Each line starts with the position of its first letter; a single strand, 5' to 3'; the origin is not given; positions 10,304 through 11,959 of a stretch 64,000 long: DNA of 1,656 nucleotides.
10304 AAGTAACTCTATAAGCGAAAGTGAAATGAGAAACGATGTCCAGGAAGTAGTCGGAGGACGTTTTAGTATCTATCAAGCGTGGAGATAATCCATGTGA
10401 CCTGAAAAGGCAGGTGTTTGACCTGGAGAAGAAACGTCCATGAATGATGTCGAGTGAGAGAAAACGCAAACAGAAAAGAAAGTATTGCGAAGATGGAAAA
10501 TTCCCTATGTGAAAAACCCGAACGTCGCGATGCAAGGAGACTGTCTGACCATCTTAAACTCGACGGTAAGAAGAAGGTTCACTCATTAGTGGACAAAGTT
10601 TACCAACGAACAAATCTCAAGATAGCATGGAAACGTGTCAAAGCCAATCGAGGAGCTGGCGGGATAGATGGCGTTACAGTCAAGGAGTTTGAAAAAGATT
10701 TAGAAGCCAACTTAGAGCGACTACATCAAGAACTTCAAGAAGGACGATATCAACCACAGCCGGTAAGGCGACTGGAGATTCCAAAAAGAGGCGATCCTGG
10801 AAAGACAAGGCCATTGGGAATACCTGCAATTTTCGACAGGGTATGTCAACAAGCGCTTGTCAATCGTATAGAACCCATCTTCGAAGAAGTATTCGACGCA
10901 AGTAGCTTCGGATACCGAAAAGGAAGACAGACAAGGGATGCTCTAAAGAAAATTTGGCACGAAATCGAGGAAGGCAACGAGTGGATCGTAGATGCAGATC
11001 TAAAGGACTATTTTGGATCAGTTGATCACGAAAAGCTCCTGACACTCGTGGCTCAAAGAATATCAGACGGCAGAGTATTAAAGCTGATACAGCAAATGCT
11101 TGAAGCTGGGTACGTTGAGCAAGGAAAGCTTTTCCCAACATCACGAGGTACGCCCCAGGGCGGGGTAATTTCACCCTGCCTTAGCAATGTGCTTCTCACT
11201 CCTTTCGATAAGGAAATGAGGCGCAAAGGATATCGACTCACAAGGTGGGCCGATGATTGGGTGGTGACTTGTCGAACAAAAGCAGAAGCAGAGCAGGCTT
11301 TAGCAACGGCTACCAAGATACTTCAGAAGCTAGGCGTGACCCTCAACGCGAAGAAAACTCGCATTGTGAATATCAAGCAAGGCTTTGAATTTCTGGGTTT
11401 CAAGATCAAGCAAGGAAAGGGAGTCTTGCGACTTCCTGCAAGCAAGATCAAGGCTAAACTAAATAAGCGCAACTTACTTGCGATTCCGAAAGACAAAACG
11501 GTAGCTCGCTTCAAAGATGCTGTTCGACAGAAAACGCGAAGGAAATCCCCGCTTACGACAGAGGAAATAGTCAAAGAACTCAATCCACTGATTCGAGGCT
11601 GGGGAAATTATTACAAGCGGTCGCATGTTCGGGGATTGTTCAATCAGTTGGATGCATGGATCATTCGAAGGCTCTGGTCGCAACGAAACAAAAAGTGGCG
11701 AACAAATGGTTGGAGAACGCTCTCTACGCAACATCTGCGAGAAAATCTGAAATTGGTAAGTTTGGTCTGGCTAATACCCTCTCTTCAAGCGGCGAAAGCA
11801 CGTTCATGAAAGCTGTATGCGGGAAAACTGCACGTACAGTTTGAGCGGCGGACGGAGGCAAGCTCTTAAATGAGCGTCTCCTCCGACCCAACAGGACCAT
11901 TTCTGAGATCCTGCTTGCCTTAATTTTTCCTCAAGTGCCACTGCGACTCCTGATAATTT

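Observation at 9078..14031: Intact-ended IS21 element disabled by a group II intron inserted antisense in istB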

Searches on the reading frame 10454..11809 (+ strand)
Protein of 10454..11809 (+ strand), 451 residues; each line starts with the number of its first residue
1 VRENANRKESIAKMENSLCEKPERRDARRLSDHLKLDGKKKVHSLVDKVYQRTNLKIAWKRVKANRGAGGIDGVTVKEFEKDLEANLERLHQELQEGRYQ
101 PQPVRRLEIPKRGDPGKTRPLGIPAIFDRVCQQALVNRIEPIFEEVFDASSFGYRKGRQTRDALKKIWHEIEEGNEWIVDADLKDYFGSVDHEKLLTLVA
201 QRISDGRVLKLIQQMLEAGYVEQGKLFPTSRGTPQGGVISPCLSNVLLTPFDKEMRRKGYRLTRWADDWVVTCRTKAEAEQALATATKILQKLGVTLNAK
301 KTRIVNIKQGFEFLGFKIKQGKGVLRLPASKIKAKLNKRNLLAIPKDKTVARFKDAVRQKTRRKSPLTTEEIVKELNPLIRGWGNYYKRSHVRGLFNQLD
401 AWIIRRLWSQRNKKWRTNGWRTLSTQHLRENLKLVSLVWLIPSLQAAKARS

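Call 5: search_protein_families(library=pfam, proteins=[window:10454-11809:+], max_evalue=0.01)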
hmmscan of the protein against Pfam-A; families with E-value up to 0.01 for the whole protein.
window:10454-11809:+ (451 aa): 3 families
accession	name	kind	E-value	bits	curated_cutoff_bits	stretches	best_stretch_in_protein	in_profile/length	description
PF00078.32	RVT_1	-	7.3e-41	140.6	29.6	1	109-318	1-205/205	Reverse transcriptase (RNA-dependent DNA polymerase)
PF08388.16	GIIM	-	1.9e-18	66.6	23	1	351-421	2-73/80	Group II intron, maturase-specific domain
PF01348.27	Intron_maturas2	-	0.00033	21.1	20.8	1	323-405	4-79/140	Type II intron maturase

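Call 6: search_protein_families(library=ncbifam, proteins=[window:10454-11809:+], max_evalue=0.01)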
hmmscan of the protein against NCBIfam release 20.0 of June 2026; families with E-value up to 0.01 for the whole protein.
window:10454-11809:+ (451 aa): 8 families
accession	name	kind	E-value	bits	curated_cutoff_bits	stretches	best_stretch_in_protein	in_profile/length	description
TIGR04416.1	group_II_RT_mat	equivalog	9.6e-123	409.8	300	1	53-415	2-353/353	group II intron reverse transcriptase/maturase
NF038233.2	retron_St85_RT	exception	4.1e-21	75.5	235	1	100-338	21-252/289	retron St85 family RNA-directed DNA polymerase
NF041747.1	Drt3a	equivalog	4.1e-18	65.9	200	1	174-324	109-268/412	antiviral reverse transcriptase Drt3a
NF041746.1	Drt2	equivalog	3.9e-15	55.9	390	1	229-374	220-375/416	antiviral reverse transcriptase Drt2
NF041749.1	Drt4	equivalog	1.6e-12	47.2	450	1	231-307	193-269/489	antiviral reverse transcriptase Drt4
NF042941.1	Retron_TIR_antiphage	equivalog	2.8e-11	42.9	600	1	105-385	30-299/464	TIR domain-containing anti-phage reverse transcriptase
TIGR04499.1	abortive_AbiA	subfamily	5.5e-05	22.1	250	1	163-310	133-296/615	AbiA family abortive infection protein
NF038237.1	retron_Ec67_fus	exception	0.00012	20.7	450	1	176-305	112-248/572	retron Ec67 family RNA-directed DNA polymerase/endonuclease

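Call 10: find_encoding_contigs(protein=window:10454-11809:+, flank=6000, max_places=10)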
Protein window:10454-11809:+ (451 aa): no gene with exactly this product is on record in the collection.

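Call 11: find_homologous_proteins(query=window:10454-11809:+, max_evalue=1e-20)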
Query window:10454-11809:+ (451 aa): 7957 proteins with E <= 1e-20 among 8000 candidates; the best 120 are listed.
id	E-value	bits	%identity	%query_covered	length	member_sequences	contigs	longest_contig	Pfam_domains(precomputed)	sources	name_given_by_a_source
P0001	3.1e-283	957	93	100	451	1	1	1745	PF00078.33,PF08388.17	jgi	-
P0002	5.7e-282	953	94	99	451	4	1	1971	PF00078.33,PF08388.17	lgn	-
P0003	1.4e-281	952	92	100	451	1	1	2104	PF00078.33,PF08388.17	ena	-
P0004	1.5e-280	948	92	100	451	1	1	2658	PF00078.33,PF08388.17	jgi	-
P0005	1.2e-279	945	92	100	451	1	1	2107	PF00078.33,PF08388.17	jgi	-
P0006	3.0e-279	944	92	100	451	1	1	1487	PF00078.33,PF08388.17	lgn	-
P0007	5.6e-279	943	92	100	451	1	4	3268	PF00078.33,PF08388.17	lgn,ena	-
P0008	5.7e-279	943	92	100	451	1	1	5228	PF00078.33,PF08388.17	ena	-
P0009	7.5e-279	943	92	100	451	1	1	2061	PF00078.33,PF08388.17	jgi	-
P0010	1.1e-278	942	94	97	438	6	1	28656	PF00078.33,PF08388.17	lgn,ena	-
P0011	1.1e-278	942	92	100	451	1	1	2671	PF00078.33,PF08388.17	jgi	-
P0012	4.2e-276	934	93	97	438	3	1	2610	PF00078.33,PF08388.17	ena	-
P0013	5.9e-275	930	93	97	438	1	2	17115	PF00078.33,PF08388.17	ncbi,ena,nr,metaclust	ncbi:MAG: group II intron reverse transcriptase/maturase [Chlamydiae bacterium RIFCSPHIGHO2_12_FULL_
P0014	6.0e-275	930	93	97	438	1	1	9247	PF00078.33,PF08388.17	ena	-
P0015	3.0e-270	914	92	97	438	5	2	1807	PF01348.27,PF00078.33,PF08388.17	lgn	-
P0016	1.4e-266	902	89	98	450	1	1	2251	PF00078.33,PF08388.17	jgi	jgi:group II intron reverse transcriptase/maturase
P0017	4.8e-247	838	82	100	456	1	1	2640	PF00078.33,PF08388.17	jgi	jgi:group II intron reverse transcriptase/maturase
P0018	4.5e-246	835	82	98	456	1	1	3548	PF00078.33,PF08388.17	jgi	jgi:RNA-directed DNA polymerase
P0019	2.0e-223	760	76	97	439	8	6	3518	PF00078.33,PF08388.17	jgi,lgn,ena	jgi:group II intron reverse transcriptase/maturase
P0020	6.0e-222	755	75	97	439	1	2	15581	PF00078.33,PF08388.17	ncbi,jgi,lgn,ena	-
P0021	1.0e-221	755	73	97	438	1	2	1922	PF00078.33,PF08388.17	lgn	-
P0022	1.1e-220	751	74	97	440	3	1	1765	PF00078.33,PF08388.17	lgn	-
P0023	2.2e-220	750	74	97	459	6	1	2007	PF00078.33,PF08388.17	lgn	-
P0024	6.5e-219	745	94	77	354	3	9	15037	PF00078.33,PF08388.17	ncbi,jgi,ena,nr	ncbi:MAG TPA: group II intron reverse transcriptase/maturase, partial [Parachlamydiales bacterium]|n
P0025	4.5e-218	742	94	77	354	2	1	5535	PF00078.33,PF08388.17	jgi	-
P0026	2.6e-216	737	74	97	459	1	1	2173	PF00078.33,PF08388.17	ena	-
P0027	3.7e-216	736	73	97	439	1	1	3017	PF00078.33,PF08388.17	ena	-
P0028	4.2e-216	736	72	97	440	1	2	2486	PF00078.33,PF08388.17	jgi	jgi:group II intron reverse transcriptase/maturase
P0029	1.7e-215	734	73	97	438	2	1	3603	PF00078.33,PF08388.17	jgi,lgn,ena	-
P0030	1.7e-213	727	72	97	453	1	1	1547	PF00078.33,PF08388.17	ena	-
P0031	2.7e-213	727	73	97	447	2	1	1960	PF00078.33,PF08388.17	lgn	-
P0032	7.7e-211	719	72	97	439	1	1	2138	PF00078.33,PF08388.17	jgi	jgi:RNA-directed DNA polymerase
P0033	1.3e-209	715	72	97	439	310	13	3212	PF00078.33,PF08388.17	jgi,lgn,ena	jgi:RNA-directed DNA polymerase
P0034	1.5e-209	714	100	70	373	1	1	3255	PF00078.33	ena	-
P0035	1.9e-209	714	71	97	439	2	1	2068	PF00078.33,PF08388.17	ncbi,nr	ncbi:MAG TPA: group II intron reverse transcriptase/maturase [Methanomicrobiales archaeon]|nr:group 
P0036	2.8e-209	713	72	97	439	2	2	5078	PF00078.33,PF08388.17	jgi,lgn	jgi:RNA-directed DNA polymerase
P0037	9.2e-209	712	71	97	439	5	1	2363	PF00078.33,PF08388.17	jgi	jgi:RNA-directed DNA polymerase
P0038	9.5e-208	708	72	97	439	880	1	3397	PF00078.33,PF08388.17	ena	-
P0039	1.1e-207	708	71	97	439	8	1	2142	PF00078.33,PF08388.17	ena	-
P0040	1.7e-207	708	70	98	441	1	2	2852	PF00078.33,PF08388.17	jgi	jgi:RNA-directed DNA polymerase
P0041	2.3e-207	707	69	97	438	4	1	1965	PF00078.33,PF08388.17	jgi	jgi:group II intron reverse transcriptase/maturase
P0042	2.7e-207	707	70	97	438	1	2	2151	PF00078.33,PF08388.17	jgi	jgi:RNA-directed DNA polymerase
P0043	1.1e-206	705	70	97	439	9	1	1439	PF00078.33,PF08388.17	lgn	-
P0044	1.2e-206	705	70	98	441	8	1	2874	PF00078.33,PF08388.17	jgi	jgi:RNA-directed DNA polymerase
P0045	1.7e-206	704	70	98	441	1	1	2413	PF00078.33,PF08388.17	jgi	-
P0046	2.0e-206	704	70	97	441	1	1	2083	PF00078.33,PF08388.17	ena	-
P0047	2.6e-206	704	70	97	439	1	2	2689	PF00078.33,PF08388.17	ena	-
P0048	2.9e-206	704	70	97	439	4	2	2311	PF00078.33,PF08388.17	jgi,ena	jgi:RNA-directed DNA polymerase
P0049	3.2e-206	703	70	97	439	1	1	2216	PF00078.33,PF08388.17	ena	-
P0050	3.3e-206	703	70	97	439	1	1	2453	PF00078.33,PF08388.17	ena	-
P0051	3.7e-206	703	71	97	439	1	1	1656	PF00078.33,PF08388.17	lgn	-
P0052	5.7e-206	703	70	97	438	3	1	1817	PF00078.33,PF08388.17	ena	-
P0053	6.1e-206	703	70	97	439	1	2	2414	PF00078.33,PF08388.17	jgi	-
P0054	7.6e-206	702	71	97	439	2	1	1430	PF00078.33,PF08388.17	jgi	-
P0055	8.8e-206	702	69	97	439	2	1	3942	PF00078.33,PF08388.17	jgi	-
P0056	1.1e-205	702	69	97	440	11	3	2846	PF00078.33,PF08388.17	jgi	jgi:RNA-directed DNA polymerase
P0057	1.2e-205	702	71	97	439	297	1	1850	PF00078.33,PF08388.17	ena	-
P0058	1.2e-205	702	70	97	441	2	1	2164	PF00078.33,PF08388.17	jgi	jgi:RNA-directed DNA polymerase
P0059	3.3e-205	700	69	97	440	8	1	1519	PF00078.33,PF08388.17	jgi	-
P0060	4.0e-205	700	70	97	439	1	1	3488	PF00078.33,PF08388.17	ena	-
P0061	4.1e-205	700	70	97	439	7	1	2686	PF00078.33,PF08388.17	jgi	jgi:RNA-directed DNA polymerase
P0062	4.6e-205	700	71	97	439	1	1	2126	PF00078.33,PF08388.17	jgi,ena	-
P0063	5.2e-205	699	70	97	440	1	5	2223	PF00078.33,PF08388.17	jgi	jgi:RNA-directed DNA polymerase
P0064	6.2e-205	699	70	97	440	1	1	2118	PF00078.33,PF08388.17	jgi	jgi:RNA-directed DNA polymerase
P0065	6.3e-205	699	69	97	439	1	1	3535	PF00078.33,PF08388.17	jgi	-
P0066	7.7e-205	699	70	98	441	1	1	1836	PF00078.33,PF08388.17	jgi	-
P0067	1.2e-204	698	70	97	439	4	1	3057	PF00078.33,PF08388.17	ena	-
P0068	1.2e-204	698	70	97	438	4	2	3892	PF00078.33,PF08388.17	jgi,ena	-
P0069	1.4e-204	698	69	97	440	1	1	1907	PF00078.33,PF08388.17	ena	-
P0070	2.2e-204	697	70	97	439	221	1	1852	PF00078.33,PF08388.17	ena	-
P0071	2.3e-204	697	69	97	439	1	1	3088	PF00078.33,PF08388.17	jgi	jgi:group II intron reverse transcriptase/maturase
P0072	3.1e-204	697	71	97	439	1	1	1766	PF00078.33,PF08388.17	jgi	-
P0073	3.5e-204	697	70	97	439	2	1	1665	PF00078.33,PF08388.17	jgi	jgi:RNA-directed DNA polymerase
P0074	3.5e-204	697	69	97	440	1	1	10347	PF00078.33,PF08388.17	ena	-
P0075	3.9e-204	697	69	97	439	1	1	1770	PF00078.33,PF08388.17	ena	-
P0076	5.0e-204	696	68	97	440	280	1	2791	PF00078.33,PF08388.17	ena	-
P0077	6.1e-204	696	70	98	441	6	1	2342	PF00078.33,PF08388.17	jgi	jgi:RNA-directed DNA polymerase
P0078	6.2e-204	696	68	97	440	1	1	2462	PF00078.33,PF08388.17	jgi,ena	-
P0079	7.6e-204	696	68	98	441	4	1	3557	PF00078.33,PF08388.17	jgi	jgi:RNA-directed DNA polymerase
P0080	2.1e-203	694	70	97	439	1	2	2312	PF00078.33,PF08388.17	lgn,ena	-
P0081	2.4e-203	694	70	97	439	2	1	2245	PF00078.33,PF08388.17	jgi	jgi:RNA-directed DNA polymerase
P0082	3.9e-203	693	70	97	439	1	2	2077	PF00078.33,PF08388.17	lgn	-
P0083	4.0e-203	693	69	97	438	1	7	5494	PF00078.33,PF08388.17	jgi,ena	jgi:group II intron reverse transcriptase/maturase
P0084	5.5e-203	693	70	97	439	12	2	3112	PF00078.33,PF08388.17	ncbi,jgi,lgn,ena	-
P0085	6.0e-203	693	70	97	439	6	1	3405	PF00078.33,PF08388.17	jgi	jgi:RNA-directed DNA polymerase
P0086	7.5e-203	692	69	97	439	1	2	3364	PF00078.33,PF08388.17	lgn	-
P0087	7.8e-203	692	70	97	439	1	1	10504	PF00078.33,PF08388.17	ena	-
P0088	9.2e-203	692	70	97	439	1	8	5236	PF00078.33,PF08388.17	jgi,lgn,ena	jgi:RNA-directed DNA polymerase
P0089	9.7e-203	692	70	97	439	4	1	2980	PF00078.33,PF08388.17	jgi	jgi:RNA-directed DNA polymerase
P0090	9.7e-203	692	70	97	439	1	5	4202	PF00078.33,PF08388.17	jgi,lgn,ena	jgi:RNA-directed DNA polymerase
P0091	1.0e-202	692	70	97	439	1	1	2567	PF00078.33,PF08388.17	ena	-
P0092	1.3e-202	692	69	97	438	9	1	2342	PF00078.33,PF08388.17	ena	-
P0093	1.3e-202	692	70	97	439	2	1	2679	PF00078.33,PF08388.17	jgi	jgi:RNA-directed DNA polymerase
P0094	2.0e-202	691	69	97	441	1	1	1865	PF00078.33,PF08388.17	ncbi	-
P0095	2.1e-202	691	69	97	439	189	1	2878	PF00078.33,PF08388.17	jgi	-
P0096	2.3e-202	691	69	97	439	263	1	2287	PF00078.33,PF08388.17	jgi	jgi:RNA-directed DNA polymerase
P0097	2.4e-202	691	69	97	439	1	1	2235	PF00078.33,PF08388.17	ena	-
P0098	2.6e-202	691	70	97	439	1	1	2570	PF00078.33,PF08388.17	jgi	jgi:RNA-directed DNA polymerase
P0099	2.6e-202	691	69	97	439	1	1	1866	PF00078.33,PF08388.17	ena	-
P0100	2.7e-202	690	69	98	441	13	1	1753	PF00078.33,PF08388.17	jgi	-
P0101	2.7e-202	690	68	97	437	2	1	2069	PF00078.33,PF08388.17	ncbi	-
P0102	2.7e-202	690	70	97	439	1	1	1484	PF00078.33,PF08388.17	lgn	-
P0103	2.8e-202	690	69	97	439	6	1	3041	PF00078.33,PF08388.17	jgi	jgi:RNA-directed DNA polymerase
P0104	5.0e-202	690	69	97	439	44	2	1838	PF00078.33,PF08388.17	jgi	jgi:RNA-directed DNA polymerase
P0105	5.2e-202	690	69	97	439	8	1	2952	PF00078.33,PF08388.17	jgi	jgi:RNA-directed DNA polymerase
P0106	5.4e-202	689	69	96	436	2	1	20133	PF00078.33,PF08388.17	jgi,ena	-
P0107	5.5e-202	689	69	97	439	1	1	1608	PF00078.33,PF08388.17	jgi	jgi:RNA-directed DNA polymerase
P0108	5.6e-202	689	69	97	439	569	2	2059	PF00078.33,PF08388.17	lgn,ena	-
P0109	5.6e-202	689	69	97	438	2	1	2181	PF00078.33,PF08388.17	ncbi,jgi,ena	jgi:RNA-directed DNA polymerase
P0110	6.1e-202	689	68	97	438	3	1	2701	PF00078.33,PF08388.17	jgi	jgi:RNA-directed DNA polymerase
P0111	6.5e-202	689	70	97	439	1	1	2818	PF00078.33,PF08388.17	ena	-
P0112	6.5e-202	689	69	97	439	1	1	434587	PF00078.33,PF08388.17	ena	-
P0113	7.0e-202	689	70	96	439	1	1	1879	PF00078.33,PF08388.17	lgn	-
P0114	7.5e-202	689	69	98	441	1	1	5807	PF00078.33,PF08388.17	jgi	jgi:RNA-directed DNA polymerase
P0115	8.8e-202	689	69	97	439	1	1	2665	PF00078.33,PF08388.17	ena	-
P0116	9.0e-202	689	69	97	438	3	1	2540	PF00078.33,PF08388.17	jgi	jgi:group II intron reverse transcriptase/maturase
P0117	1.1e-201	688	69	97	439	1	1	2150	PF00078.33,PF08388.17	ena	-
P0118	1.2e-201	688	69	97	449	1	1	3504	PF00078.33,PF08388.17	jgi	jgi:RNA-directed DNA polymerase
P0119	1.3e-201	688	69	97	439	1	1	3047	PF00078.33,PF08388.17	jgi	jgi:RNA-directed DNA polymerase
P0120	2.4e-201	687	69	97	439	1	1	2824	PF00078.33,PF08388.17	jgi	jgi:RNA-directed DNA polymerase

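Call 12: find_encoding_contigs(protein=P0034, flank=6000, max_places=6)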
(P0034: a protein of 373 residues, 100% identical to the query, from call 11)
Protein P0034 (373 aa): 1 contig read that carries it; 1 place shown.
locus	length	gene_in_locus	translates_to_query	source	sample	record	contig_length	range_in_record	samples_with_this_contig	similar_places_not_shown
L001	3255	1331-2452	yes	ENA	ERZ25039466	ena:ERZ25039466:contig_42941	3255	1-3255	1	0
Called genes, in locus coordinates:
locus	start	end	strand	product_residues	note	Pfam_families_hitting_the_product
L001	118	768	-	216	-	PF01695:IstB_IS21, PF20720:nSTAND3 (weak)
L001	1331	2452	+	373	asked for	PF00078:RVT_1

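Call 13: find_encoding_contigs(protein=P0010, flank=6000, max_places=6)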
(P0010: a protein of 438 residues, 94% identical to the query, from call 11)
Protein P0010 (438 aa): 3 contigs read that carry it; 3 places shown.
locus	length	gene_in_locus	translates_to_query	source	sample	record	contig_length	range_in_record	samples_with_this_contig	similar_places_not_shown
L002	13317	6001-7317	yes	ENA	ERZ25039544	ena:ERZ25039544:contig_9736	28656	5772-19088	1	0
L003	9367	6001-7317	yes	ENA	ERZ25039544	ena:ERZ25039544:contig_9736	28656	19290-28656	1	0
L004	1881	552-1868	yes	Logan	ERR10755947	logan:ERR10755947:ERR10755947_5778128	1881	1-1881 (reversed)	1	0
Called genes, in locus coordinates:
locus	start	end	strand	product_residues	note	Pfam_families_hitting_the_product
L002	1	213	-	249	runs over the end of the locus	-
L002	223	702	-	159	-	-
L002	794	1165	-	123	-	PF01797:Y1_Tnp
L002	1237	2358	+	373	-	PF12323:HTH_OrfB_IS605, PF01385:OrfB_IS605, PF07282:Cas12f1-like_TNB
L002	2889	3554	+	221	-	-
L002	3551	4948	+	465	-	-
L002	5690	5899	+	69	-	-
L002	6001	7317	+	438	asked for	PF00078:RVT_1, PF08388:GIIM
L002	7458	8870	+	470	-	PF00078:RVT_1, PF08388:GIIM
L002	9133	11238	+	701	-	PF00644:PARP (weak)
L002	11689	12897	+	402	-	-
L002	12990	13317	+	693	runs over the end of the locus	-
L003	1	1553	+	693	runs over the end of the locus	-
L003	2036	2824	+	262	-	-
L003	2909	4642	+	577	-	PF00644:PARP (weak)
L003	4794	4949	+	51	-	-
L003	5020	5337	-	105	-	-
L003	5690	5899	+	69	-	-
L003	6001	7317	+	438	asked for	PF00078:RVT_1, PF08388:GIIM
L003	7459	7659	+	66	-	-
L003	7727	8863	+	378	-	PF00078:RVT_1, PF08388:GIIM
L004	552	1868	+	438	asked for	PF00078:RVT_1, PF08388:GIIM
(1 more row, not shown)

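Call 14: find_encoding_contigs(protein=P0013, flank=6000, max_places=6)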
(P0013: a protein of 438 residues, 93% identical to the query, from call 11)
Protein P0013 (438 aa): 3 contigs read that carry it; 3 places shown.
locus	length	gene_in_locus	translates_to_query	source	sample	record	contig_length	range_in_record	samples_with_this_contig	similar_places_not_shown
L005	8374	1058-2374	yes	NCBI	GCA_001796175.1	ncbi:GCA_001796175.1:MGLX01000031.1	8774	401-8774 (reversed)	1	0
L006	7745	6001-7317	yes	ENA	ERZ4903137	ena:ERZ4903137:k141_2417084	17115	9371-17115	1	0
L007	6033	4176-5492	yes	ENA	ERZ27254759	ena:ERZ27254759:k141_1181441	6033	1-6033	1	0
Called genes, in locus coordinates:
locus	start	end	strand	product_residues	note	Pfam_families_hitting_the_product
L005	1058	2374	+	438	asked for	PF00078:RVT_1, PF08388:GIIM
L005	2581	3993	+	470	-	PF00078:RVT_1, PF08388:GIIM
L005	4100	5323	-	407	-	-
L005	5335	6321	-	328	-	-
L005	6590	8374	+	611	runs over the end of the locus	PF01609:DDE_Tnp_1 (weak)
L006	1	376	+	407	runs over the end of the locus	PF01490:Aa_trans, PF03222:Trp_Tyr_perm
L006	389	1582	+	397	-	PF03222:Trp_Tyr_perm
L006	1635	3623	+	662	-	PF00270:DEAD (faint), PF04851:ResIII, PF17757:UvrB_inter, PF27431:UvrB_3rd, PF00271:Helicase_C, PF12344:UvrB, PF02151:UVR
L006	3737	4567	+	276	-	PF01061:ABC2_membrane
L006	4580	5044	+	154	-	PF00005:ABC_tran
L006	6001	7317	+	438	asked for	PF00078:RVT_1, PF08388:GIIM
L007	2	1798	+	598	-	?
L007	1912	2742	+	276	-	PF01061:ABC2_membrane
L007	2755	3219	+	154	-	PF00005:ABC_tran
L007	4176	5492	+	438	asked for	PF00078:RVT_1, PF08388:GIIM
